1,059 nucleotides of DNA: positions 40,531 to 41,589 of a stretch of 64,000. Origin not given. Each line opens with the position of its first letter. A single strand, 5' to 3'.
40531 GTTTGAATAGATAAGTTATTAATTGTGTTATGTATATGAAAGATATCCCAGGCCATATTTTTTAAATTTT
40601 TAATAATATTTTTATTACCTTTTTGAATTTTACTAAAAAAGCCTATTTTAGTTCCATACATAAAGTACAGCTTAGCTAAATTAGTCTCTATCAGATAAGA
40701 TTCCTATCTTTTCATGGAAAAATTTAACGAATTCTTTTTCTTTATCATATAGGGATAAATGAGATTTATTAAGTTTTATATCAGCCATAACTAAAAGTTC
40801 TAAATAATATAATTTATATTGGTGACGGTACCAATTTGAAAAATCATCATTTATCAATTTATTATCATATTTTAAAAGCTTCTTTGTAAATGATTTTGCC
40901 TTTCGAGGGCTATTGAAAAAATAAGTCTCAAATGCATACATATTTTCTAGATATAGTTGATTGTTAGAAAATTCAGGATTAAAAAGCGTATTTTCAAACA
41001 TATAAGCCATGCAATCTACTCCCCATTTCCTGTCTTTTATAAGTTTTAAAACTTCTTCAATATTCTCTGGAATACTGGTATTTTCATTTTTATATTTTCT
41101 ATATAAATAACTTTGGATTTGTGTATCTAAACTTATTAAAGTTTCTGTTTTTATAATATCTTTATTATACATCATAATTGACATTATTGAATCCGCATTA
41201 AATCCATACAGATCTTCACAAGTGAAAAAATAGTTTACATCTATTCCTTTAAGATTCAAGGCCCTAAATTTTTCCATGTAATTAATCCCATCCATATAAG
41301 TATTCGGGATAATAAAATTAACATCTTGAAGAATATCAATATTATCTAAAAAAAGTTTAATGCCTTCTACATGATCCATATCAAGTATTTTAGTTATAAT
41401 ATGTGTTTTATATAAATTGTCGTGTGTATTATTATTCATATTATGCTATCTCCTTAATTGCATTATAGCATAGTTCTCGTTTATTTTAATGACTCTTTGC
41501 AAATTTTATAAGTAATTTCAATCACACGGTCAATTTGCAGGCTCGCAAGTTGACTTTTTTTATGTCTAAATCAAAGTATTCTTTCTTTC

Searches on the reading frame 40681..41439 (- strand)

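Call 16: search_protein_families(library=pfam, proteins=[window:40681-41439:-], max_evalue=0.01)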
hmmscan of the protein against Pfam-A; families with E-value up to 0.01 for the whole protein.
window:40681-41439:- (252 aa): 1 family
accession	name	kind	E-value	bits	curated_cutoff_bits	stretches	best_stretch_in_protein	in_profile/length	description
PF06720.17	Phi-29_GP16_7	-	0.0095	16.7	27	0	7-60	32-82/94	Bacteriophage phi-29 early protein GP16.7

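Call 67: search_protein_families(library=phrogs, proteins=[window:40681-41439:-], max_evalue=0.001)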
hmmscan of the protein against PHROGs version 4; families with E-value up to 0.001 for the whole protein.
window:40681-41439:- (252 aa): 0 families
